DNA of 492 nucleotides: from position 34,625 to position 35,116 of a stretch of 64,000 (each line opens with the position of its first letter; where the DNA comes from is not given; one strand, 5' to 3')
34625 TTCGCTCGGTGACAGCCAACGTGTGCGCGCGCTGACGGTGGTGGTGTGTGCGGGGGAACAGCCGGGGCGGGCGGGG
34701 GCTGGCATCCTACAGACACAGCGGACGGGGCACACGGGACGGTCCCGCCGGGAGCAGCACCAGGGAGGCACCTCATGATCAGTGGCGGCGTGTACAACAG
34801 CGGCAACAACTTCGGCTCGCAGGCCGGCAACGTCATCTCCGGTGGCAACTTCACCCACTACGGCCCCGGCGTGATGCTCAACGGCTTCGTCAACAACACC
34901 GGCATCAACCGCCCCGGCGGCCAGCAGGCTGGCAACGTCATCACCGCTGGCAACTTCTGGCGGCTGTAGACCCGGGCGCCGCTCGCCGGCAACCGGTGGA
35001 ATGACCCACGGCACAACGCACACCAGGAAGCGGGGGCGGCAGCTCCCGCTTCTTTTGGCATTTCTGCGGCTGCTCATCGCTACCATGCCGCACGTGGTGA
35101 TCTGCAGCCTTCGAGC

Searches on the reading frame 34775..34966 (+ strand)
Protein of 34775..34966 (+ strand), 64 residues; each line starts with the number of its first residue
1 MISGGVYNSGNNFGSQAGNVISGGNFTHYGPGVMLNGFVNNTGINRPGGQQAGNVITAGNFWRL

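Call 6: search_protein_families(library=pfam, proteins=[window:34775-34966:+], max_evalue=0.01)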
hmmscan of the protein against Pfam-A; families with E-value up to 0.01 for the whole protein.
window:34775-34966:+ (64 aa): 0 families

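Call 7: search_protein_families(library=ncbifam, proteins=[window:34775-34966:+], max_evalue=0.1)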
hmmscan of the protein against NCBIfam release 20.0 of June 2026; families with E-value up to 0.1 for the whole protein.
window:34775-34966:+ (64 aa): 0 families

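Call 8: find_homologous_proteins(query=window:34775-34966:+, max_evalue=1)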
Query seq(64 aa) (64 aa): 2 proteins with E <= 1 among 3 candidates.
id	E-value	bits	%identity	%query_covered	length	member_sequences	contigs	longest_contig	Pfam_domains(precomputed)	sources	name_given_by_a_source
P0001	1.1e-32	129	98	100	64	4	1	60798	-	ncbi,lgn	-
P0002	2.0e-22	96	81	100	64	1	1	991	-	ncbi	-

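Call 10: find_encoding_contigs(protein=P0001, flank=10000)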
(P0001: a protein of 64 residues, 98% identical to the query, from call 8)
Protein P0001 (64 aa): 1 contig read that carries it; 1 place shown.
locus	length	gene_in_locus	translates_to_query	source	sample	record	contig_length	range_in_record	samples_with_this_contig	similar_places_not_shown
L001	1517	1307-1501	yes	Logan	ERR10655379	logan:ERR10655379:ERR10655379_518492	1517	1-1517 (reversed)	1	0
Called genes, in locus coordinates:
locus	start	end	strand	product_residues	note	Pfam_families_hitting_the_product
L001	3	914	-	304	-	?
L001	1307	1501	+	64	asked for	-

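Call 11: find_encoding_contigs(protein=P0002, flank=10000)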
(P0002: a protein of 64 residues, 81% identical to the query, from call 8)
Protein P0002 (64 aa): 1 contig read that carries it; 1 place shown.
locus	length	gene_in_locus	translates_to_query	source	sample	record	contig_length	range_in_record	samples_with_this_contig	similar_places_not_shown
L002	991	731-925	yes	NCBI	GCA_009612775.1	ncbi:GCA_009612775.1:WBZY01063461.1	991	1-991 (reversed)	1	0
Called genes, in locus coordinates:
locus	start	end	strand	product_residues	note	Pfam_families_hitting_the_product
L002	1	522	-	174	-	?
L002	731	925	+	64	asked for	-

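Call 19: list_cluster_members(proteins=[P0001, P0002, window:34775-34966:+])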
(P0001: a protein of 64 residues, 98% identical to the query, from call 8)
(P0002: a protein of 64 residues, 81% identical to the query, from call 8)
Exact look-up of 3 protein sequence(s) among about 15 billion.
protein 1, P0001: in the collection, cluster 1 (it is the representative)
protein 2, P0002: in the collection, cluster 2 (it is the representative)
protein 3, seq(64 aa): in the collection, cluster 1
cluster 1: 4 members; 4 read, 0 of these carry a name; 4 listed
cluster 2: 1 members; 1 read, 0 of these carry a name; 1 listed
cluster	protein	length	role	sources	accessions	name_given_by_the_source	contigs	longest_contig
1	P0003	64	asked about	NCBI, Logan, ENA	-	-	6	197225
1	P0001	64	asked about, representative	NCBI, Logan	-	-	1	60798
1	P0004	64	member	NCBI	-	-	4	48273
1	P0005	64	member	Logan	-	-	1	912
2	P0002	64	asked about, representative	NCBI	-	-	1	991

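Call 20: find_encoding_contigs(protein=window:34775-34966:+, flank=10000)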
Protein window:34775-34966:+ (64 aa): 6 contigs read that carry it; 6 places shown.
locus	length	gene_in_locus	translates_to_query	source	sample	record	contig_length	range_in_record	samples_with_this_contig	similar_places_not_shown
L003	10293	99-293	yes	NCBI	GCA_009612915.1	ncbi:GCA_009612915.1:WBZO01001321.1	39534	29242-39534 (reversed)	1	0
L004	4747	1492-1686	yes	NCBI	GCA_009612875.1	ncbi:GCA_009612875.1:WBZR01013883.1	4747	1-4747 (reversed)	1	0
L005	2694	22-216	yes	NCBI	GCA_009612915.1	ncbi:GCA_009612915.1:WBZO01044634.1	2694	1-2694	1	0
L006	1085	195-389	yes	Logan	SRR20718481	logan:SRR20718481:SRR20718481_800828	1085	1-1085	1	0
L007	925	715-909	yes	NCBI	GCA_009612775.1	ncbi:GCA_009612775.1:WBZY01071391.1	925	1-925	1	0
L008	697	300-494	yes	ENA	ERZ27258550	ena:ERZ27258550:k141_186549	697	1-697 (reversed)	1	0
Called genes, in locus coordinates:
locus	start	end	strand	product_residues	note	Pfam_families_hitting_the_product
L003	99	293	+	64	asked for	-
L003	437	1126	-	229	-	PF01209:Ubie_methyltran (weak), PF13847:Methyltransf_31 (weak), PF08241:Methyltransf_11, PF08242:Methyltransf_12 (weak), PF13649:Methyltransf_25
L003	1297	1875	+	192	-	PF07638:Sigma70_ECF, PF04542:Sigma70_r2, PF08281:Sigma70_r4_2, PF04545:Sigma70_r4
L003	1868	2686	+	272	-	PF10099:RskA_C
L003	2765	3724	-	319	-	PF03069:FmdA_AmdA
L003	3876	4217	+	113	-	PF04134:DCC1-like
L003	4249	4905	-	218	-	PF00702:Hydrolase, PF12710:HAD, PF13419:HAD_2, PF13242:Hydrolase_like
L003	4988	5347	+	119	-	PF00903:Glyoxalase, PF12681:Glyoxalase_2, PF18029:Glyoxalase_6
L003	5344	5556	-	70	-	-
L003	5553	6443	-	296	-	PF00561:Abhydrolase_1, PF12146:Hydrolase_4, PF12697:Abhydrolase_6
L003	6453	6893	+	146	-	-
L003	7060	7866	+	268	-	PF09939:DUF2171 (weak), PF09557:DUF2382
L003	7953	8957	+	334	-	PF05552:MS_channel_1st_1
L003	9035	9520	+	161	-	PF09557:DUF2382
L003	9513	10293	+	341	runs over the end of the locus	PF09557:DUF2382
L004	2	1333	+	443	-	?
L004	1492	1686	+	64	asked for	-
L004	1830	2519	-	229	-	PF01209:Ubie_methyltran (weak), PF13847:Methyltransf_31 (weak), PF08241:Methyltransf_11, PF08242:Methyltransf_12 (weak), PF13649:Methyltransf_25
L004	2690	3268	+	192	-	PF07638:Sigma70_ECF, PF04542:Sigma70_r2, PF08281:Sigma70_r4_2, PF04545:Sigma70_r4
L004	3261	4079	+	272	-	PF10099:RskA_C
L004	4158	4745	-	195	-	?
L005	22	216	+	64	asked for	-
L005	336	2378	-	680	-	-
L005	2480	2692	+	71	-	?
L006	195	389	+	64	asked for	-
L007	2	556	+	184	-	?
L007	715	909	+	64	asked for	-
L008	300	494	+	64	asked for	-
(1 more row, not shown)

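Call 24: find_encoding_contigs(protein=P0004, flank=10000)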
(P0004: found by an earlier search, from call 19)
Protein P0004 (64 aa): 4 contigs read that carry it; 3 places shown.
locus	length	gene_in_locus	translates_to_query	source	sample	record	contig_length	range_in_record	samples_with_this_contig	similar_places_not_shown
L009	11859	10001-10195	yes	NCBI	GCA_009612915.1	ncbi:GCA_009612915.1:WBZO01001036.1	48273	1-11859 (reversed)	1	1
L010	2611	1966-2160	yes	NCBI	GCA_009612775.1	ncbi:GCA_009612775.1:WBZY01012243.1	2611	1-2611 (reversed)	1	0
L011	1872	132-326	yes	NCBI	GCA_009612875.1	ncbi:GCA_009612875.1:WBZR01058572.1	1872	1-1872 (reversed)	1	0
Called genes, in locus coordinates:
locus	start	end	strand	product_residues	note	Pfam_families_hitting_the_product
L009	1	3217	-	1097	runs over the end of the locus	PF12704:MacB_PCD, PF02687:FtsX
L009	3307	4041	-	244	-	PF00005:ABC_tran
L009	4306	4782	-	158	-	PF03449:GreA_GreB_N, PF01272:GreA_GreB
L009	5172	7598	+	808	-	PF20437:LonC_helical, PF13654:AAA_32, PF20436:LonB_AAA-LID, PF05362:Lon_C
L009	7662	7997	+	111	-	PF02617:ClpS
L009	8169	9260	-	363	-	PF00144:Beta-lactamase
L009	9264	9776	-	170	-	PF04978:MST (weak), PF11716:MDMPI_N, PF12867:DinB_2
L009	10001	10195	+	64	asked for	-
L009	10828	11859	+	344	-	?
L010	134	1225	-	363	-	PF00144:Beta-lactamase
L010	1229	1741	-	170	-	PF04978:MST (weak), PF11716:MDMPI_N, PF12867:DinB_2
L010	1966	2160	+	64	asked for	-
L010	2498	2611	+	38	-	?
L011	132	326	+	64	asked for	-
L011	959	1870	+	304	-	?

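Call 25: find_related_loci(query=A2, collection=genome_contigs, flank=3000)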
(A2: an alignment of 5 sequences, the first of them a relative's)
Query A2 (64 aa) in genome_contigs; peptide patterns used: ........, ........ (x = any residue, [..] = any of these).
106 stretches matched a pattern, but none encodes a relative of the query by tblastn (E <= 1e-3).

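Call 26: find_related_loci(query=A2, collection=metagenome_contigs, flank=4000)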
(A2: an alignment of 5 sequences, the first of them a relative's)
Query A2 (64 aa) in metagenome_contigs; peptide patterns used: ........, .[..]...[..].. (x = any residue, [..] = any of these).
169 stretches matched a pattern; 4 encode a relative of the query (tblastn E <= 1e-3); 4 distinct loci.
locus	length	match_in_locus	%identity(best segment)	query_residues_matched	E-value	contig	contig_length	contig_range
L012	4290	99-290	100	1-64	2e-38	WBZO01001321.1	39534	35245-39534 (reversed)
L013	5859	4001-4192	92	1-64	1e-35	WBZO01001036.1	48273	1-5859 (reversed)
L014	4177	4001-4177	98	1-59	3e-34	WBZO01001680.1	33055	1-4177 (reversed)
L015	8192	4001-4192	70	1-64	9e-23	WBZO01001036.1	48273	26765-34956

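Call 39: search_protein_representatives(alignment_id=A2)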
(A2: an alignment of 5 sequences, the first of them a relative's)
Query: 5 sequences, 64 profile positions. Proteins with E-value up to 0.001 (for the whole library): 2; up to 1e-10: 1; up to 1e-30: 0. The best 2 are listed.
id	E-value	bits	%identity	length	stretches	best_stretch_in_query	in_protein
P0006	2.7e-21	91.9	-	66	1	1-63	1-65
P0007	9.2e-07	45.4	-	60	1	3-63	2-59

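Call 41: find_encoding_contigs(protein=P0006, flank=10000)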
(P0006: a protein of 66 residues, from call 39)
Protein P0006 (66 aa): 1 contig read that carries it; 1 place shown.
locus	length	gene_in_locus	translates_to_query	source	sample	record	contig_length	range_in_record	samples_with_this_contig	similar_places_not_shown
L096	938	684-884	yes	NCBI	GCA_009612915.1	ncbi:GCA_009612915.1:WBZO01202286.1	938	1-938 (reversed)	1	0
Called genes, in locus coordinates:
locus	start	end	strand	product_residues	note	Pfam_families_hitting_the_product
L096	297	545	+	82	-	PF01979:Amidohydro_1, PF07969:Amidohydro_3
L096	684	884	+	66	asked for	-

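Call 42: find_encoding_contigs(protein=P0007, flank=10000)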
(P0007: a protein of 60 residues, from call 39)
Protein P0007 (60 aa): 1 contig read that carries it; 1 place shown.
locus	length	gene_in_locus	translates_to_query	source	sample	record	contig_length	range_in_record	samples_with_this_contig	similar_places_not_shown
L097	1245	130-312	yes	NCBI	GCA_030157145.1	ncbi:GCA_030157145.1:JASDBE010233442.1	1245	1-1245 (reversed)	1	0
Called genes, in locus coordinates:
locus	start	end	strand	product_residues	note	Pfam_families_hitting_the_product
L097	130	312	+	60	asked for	-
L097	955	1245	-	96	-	?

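Call 44: find_homologous_proteins(query=A3, max_evalue=10)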
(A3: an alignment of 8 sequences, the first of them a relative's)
Query A3 (8 sequences) (64 aa, profile of the alignment): 7 proteins with E <= 10 among 48 candidates.
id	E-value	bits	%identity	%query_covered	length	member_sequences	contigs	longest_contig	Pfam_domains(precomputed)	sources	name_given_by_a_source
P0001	7.1e-33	131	98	100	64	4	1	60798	-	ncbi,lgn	-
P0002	3.7e-31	125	81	100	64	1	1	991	-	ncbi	-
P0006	4.7e-26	109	65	100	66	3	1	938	-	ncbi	-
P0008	5.4e-23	99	75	100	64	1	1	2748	-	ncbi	-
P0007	1.3e-20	91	54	95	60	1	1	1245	-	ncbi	-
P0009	2.2e-20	91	58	92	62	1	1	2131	-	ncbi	-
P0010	4.1e-14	71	51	95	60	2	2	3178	-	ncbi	-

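Call 49: find_encoding_contigs(protein=P0010, flank=10000)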
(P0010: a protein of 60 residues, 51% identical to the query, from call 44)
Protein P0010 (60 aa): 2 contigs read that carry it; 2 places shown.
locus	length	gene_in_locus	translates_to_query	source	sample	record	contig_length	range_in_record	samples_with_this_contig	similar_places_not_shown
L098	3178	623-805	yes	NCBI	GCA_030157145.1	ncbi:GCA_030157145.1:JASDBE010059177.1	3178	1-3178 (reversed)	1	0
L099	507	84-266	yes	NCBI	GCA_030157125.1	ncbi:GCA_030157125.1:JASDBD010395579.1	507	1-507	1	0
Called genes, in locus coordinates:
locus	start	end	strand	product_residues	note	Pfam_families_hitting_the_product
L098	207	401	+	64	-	-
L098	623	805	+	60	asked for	-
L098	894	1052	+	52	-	-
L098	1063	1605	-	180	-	PF00149:Metallophos (faint), PF12850:Metallophos_2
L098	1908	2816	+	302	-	PF13379:NMT1_2 (faint), PF09084:NMT1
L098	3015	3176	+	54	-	?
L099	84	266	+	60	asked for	-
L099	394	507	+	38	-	?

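Call 50: find_encoding_contigs(protein=P0008, flank=10000)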
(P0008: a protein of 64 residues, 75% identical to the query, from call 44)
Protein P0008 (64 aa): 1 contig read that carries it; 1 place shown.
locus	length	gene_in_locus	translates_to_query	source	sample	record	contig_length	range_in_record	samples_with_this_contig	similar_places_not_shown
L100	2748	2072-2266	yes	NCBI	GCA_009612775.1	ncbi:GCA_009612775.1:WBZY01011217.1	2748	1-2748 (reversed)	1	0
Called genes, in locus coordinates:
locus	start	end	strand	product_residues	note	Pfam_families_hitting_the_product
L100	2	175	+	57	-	?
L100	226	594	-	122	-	PF13473:Cupredoxin_1, PF00127:Copper-bind (faint)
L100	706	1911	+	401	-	PF06224:AlkZ-like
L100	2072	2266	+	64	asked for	-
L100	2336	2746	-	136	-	?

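Call 51: find_encoding_contigs(protein=P0009, flank=10000)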
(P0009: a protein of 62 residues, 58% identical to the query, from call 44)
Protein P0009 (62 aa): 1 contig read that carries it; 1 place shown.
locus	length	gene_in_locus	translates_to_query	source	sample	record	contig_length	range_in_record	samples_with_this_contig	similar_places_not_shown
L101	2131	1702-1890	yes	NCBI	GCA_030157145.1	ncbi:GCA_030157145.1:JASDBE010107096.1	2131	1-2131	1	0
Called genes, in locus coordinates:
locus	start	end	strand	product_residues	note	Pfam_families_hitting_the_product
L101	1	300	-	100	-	?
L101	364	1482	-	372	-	PF00296:Bac_luciferase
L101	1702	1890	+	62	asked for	-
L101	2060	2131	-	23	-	?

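Call 54: predict_structure(alignment_id=A4)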
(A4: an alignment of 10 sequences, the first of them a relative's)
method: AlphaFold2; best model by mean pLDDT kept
length: 64 residues; sequences in the alignment: 10
mean_pLDDT: 49.4   pTM: 0.27
mean pLDDT of the five models: 49.4, 47.4, 46.7, 42.0, 37.7
residues with pLDDT >= 90: 0; 70-90: 0; 50-70: 30; < 50: 34
segments of 3 or more residues with pLDDT < 50: 1-5, 17-20, 22-25, 27-34, 56-64
pLDDT, mean of each block of 10 residues (from residue 1): 51 51 47 49 57 47 37
secondary structure, 60 per line:
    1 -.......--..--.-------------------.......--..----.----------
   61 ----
elements in order: E2-8 E35-41

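Call 64: search_solved_structures(query=A4, max_evalue=10, show_alignments=3)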
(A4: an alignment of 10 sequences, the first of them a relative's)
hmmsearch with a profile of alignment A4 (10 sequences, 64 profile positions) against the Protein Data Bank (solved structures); distinct sequences matched with E-value up to 10: 1.
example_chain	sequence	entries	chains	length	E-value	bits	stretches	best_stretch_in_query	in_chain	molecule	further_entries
4fio_A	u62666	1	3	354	2.4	11.9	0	34-57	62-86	Methenyltetrahydromethanopterin cyclohydrolase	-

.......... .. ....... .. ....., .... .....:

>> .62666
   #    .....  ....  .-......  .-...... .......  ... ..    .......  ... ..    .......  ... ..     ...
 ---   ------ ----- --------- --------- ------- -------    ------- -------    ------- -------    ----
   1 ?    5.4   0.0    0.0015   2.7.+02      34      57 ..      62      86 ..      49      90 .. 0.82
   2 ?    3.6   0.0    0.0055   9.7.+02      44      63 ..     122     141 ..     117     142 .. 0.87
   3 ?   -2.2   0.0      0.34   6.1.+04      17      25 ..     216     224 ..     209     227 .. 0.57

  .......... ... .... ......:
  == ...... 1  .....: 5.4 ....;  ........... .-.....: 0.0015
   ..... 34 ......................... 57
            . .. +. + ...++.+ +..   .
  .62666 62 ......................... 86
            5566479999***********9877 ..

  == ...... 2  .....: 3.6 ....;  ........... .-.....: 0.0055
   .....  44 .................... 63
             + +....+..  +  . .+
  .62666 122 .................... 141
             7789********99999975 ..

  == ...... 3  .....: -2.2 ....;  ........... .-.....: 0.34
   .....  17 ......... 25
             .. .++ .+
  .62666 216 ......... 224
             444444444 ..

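Call 66: search_protein_families(library=padloc, alignment_id=A4, max_evalue=1)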
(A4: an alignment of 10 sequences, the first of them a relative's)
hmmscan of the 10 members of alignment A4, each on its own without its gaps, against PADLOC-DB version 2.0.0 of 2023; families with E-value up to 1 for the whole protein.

A. member 1, P0003 (64 aa): 0 families

B. families by the number of members that match (of 10 scanned): 0 families
